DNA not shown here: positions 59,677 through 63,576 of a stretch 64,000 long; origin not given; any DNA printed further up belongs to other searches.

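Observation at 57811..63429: Kinase-STAND-TPR protein whose C-terminus is two tandem family-5 solute-binding-protein modules, apparently cytoplasmic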

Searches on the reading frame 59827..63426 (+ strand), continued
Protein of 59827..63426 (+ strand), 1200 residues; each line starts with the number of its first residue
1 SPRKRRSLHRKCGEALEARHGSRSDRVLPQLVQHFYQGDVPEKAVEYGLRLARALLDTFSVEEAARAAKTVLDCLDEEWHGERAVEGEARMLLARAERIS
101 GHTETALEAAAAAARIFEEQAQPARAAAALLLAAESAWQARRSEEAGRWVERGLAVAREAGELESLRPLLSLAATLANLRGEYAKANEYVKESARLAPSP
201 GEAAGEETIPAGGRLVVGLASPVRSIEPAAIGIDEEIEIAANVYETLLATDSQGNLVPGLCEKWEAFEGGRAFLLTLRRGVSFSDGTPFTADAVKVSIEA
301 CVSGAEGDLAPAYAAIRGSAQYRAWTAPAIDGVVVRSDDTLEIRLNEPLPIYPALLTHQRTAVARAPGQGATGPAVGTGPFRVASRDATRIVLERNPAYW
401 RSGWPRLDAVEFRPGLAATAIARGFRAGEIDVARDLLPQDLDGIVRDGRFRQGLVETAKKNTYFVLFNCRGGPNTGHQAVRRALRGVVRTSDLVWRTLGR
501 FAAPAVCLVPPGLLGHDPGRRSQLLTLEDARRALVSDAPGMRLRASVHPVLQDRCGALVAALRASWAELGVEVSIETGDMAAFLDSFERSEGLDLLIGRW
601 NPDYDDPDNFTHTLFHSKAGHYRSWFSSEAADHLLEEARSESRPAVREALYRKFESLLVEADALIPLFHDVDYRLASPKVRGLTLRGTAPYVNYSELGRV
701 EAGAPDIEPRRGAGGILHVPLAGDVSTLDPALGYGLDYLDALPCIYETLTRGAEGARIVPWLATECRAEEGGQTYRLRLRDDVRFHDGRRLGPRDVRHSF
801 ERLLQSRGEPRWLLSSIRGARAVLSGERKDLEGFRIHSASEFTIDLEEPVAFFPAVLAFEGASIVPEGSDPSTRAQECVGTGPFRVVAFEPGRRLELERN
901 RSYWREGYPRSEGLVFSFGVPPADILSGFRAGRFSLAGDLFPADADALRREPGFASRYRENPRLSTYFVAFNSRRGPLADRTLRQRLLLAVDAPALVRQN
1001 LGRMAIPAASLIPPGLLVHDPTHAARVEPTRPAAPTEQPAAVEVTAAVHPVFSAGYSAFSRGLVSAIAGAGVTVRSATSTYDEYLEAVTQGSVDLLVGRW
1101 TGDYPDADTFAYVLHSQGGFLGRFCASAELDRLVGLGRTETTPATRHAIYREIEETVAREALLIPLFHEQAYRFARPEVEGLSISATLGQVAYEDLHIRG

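Call 43: search_protein_families(library=pfam, proteins=[P0157, P0251, P0199, P0211, P0250], max_evalue=0.001)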
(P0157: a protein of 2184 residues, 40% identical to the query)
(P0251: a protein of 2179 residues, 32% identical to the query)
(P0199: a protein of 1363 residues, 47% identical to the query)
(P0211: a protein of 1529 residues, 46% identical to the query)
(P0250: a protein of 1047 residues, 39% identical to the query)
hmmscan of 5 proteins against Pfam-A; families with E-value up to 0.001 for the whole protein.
P0157 (2184 aa): 6 families
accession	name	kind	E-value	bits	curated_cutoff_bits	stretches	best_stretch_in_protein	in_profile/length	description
PF00496.27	SBP_bac_5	-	1.1e-79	268.7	32.4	2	1747-2008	2-254/368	Bacterial extracellular solute-binding proteins, family 5 Middle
PF00069.31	Pkinase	-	2.8e-48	165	31.7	1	335-581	1-253/263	Protein kinase domain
PF07714.23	PK_Tyr_Ser-Thr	-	6.6e-31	108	23.1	1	337-581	3-250/258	Protein tyrosine and serine/threonine kinase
PF13191.12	AAA_16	-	9.1e-17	62.5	32.6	1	618-800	1-167/167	AAA ATPase domain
PF13289.12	SIR2_2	-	1.3e-15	58.2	24.5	1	128-261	2-126/141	SIR2-like domain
PF03109.22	ABC1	-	0.00095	18.8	22.9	0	405-487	141-220/244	ABC1 atypical kinase-like domain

P0251 (2179 aa): 6 families
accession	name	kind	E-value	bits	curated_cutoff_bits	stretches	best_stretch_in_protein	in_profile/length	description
PF00496.27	SBP_bac_5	-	2e-45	155.9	32.4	2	1248-1602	2-365/368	Bacterial extracellular solute-binding proteins, family 5 Middle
PF13289.12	SIR2_2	-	6.6e-17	62.4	24.5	1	130-288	2-137/141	SIR2-like domain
PF13191.12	AAA_16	-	1.5e-13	52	32.6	1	650-824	2-159/167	AAA ATPase domain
PF00069.31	Pkinase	-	3.7e-13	49.9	31.7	1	470-610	103-254/263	Protein kinase domain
PF07714.23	PK_Tyr_Ser-Thr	-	2.5e-08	34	23.1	1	468-610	105-251/258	Protein tyrosine and serine/threonine kinase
PF09339.16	HTH_IclR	-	0.00069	19.8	22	0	941-985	8-52/52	IclR helix-turn-helix domain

P0199 (1363 aa): 5 families
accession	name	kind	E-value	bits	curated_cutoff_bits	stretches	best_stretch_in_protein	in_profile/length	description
PF00069.31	Pkinase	-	4.3e-50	171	31.7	1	10-265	1-259/263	Protein kinase domain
PF00496.27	SBP_bac_5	-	1.1e-47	163.4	32.4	1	918-1281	2-364/368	Bacterial extracellular solute-binding proteins, family 5 Middle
PF07714.23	PK_Tyr_Ser-Thr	-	2.6e-37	129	23.1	1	12-259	3-251/258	Protein tyrosine and serine/threonine kinase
PF13191.12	AAA_16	-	1.5e-24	87.8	32.6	1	301-475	3-167/167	AAA ATPase domain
PF13401.12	AAA_22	-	1.5e-05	25.7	27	1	322-468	5-109/130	AAA domain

P0211 (1529 aa): 5 families
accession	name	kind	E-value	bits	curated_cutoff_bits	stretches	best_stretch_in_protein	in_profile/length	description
PF00496.27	SBP_bac_5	-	5.7e-61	207.1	32.4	1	1086-1448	2-366/368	Bacterial extracellular solute-binding proteins, family 5 Middle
PF00069.31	Pkinase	-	2.6e-40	138.9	31.7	1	116-380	1-251/263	Protein kinase domain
PF07714.23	PK_Tyr_Ser-Thr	-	7.9e-21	75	23.1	1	118-380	3-248/258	Protein tyrosine and serine/threonine kinase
PF13191.12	AAA_16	-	4.2e-18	66.8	32.6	1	445-629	1-165/167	AAA ATPase domain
PF13401.12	AAA_22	-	0.0007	20.4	27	0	467-620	4-106/130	AAA domain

P0250 (1047 aa): 4 families
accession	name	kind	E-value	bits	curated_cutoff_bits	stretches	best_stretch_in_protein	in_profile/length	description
PF00069.31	Pkinase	-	2e-41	142.6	31.7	1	13-263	1-252/263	Protein kinase domain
PF00496.27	SBP_bac_5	-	8.8e-40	137.4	32.4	1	610-967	2-365/368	Bacterial extracellular solute-binding proteins, family 5 Middle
PF07714.23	PK_Tyr_Ser-Thr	-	4.6e-30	105.2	23.1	1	17-271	5-256/258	Protein tyrosine and serine/threonine kinase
PF01636.29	APH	-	0.00023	21.4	23.2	1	122-161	158-198/239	Phosphotransferase enzyme family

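Call 44: fold_search(model_id=the predicted structure, library=pdb)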
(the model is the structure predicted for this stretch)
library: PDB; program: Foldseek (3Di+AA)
matches with E <= 10: 710; with E <= 0.001: 172
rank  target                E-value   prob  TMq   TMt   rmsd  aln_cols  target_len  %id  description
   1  8upi                  5.6e-38  1.00  0.40  0.74   4.7       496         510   24  Structure of a periplasmic peptide binding protein from Mesorhizobium sp. AP09 bound to aminoserine (released 2023-11-08)
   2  5u4o                  1.9e-37  1.00  0.43  0.88   3.2       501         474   21  A 2.05A X-Ray Structureof A Bacterial Extracellular Solute-binding Protein, family 5 for Bacillus anthracis str. Ames (released 2017-03-08)
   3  4toz_A                4.4e-37  1.00  0.42  0.78   4.5       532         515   23  MppA Periplasmic Murein Tripeptide Binding Protein, Unliganded Open Form (released 2015-06-10)
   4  4toz_B                5.5e-37  1.00  0.42  0.78   4.3       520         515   23  MppA Periplasmic Murein Tripeptide Binding Protein, Unliganded Open Form (released 2015-06-10)
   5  2z23_A                2.3e-36  1.00  0.42  0.77   4.9       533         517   23  Crystal structure of Y.pestis oligo peptide binding protein OppA with tri-lysine ligand (released 2007-10-30)
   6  1ola_A                2.5e-36  1.00  0.42  0.77   4.9       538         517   24  THE STRUCTURAL BASIS OF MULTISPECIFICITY IN THE OLIGOPEPTIDE-BINDING PROTEIN OPPA (released 1994-07-31)
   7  3o9p                  2.8e-36  1.00  0.42  0.78   4.7       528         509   23  The structure of the Escherichia coli murein tripeptide binding protein MppA (released 2011-07-06)
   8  1uqw_A                3.5e-36  1.00  0.43  0.87   3.2       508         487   19  Crystal structure of yliB protein from escherichia coi (released 2003-10-22)
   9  9a37_MODEL_1_A        3.7e-36  1.00  0.41  0.73   4.3       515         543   26  Model of E. coli OppA by in-cell photo-crosslinking MS and deep learning (released 2023-02-24)
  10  3tcf_A                9.9e-36  1.00  0.42  0.77   4.9       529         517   25  Crystal structure of E. coli OppA complexed with endogenous ligands (released 2011-10-12)
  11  6dqq_A                2.3e-35  1.00  0.42  0.77   4.7       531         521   20  Crystal structure of Haemophilus influenzae OppA complex with endogenous peptide (released 2018-11-28)
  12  6dtg_A                2.7e-35  1.00  0.42  0.76   4.6       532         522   20  Crystal structure of Haemophilus influenzae OppA complex with YLGANGRGGGS (released 2018-11-28)
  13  6dtf_A                3.0e-35  1.00  0.41  0.75   4.8       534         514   20  Crystal structure of Haemophilus influenzae OppA complex with KKK (released 2018-11-28)
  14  6ofq_A                3.2e-35  1.00  0.42  0.78   4.6       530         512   22  ABC transporter-associated periplasmic binding protein DppA from Helicobacter pylori in complex with peptide STSA (released 2019-08-21)
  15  6dqr_A                3.6e-35  1.00  0.42  0.76   4.7       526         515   20  Crystal structure of Haemophilus influenzae OppA complex with MGG (released 2018-11-28)
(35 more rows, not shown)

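Call 60: find_encoding_contigs(protein=P0157, flank=8000, max_places=2)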
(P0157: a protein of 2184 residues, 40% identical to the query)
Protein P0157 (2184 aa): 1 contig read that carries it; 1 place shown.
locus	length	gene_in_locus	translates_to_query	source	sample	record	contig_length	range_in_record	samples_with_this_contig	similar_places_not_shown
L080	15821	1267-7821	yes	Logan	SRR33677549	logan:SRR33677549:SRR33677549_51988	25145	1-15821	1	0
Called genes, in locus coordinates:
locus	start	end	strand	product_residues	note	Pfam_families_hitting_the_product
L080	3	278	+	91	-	?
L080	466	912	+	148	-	PF00582:Usp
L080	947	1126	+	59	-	-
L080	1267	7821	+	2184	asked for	PF13289:SIR2_2, PF00069:Pkinase, PF07714:PK_Tyr_Ser-Thr, PF13191:AAA_16, PF00496:SBP_bac_5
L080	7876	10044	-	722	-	PF00324:AA_permease, PF13520:AA_permease_2, PF21555:CCC_C_1st_pro, PF21554:CCC_C_2nd_pro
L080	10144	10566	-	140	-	PF04134:DCC1-like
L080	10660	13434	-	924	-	PF00069:Pkinase, PF01636:APH (faint), PF03109:ABC1 (faint), PF07714:PK_Tyr_Ser-Thr, PF13424:TPR_12 (weak), PF24885:TPR_NPHP3 (weak), PF13374:TPR_10, PF13424:TPR_12, +2 more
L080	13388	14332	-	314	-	-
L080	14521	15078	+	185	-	PF07638:Sigma70_ECF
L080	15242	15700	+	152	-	PF02639:DUF188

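Call 61: find_encoding_contigs(protein=P0199, flank=8000, max_places=2)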
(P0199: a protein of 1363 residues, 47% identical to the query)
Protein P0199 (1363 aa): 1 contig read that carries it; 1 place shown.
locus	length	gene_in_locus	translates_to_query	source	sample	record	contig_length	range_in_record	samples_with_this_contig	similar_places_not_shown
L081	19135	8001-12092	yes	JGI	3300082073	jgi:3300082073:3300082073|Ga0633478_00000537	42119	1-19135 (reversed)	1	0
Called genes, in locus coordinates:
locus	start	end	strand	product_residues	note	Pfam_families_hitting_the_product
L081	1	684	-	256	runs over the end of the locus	PF19293:CdaA_N, PF02457:DAC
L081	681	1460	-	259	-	PF00809:Pterin_bind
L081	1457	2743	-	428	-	PF00275:EPSP_synthase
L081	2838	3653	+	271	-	PF00753:Lactamase_B, PF23023:Anti-Pycsar_Apyc1, PF13483:Lactamase_B_3 (weak), PF12706:Lactamase_B_2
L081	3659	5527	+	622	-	PF00593:TonB_dep_Rec_b-barrel (weak)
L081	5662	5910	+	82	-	PF02700:PurS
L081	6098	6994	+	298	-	-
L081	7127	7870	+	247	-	PF13507:GATase_5, PF07685:GATase_3, PF01965:DJ-1_PfpI (weak)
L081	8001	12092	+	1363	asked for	PF00069:Pkinase, PF07714:PK_Tyr_Ser-Thr, PF13191:AAA_16, PF13401:AAA_22 (faint), PF00496:SBP_bac_5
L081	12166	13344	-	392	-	-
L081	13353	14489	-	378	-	-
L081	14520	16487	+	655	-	PF16177:ACAS_N, PF00501:AMP-binding, PF13193:AMP-binding_C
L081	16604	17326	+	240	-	PF00106:adh_short, PF08659:KR, PF13561:adh_short_C2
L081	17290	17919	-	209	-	PF00697:PRAI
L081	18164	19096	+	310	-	PF00535:Glycos_transf_2, PF10111:Glyco_tranf_2_2 (weak), PF13641:Glyco_tranf_2_3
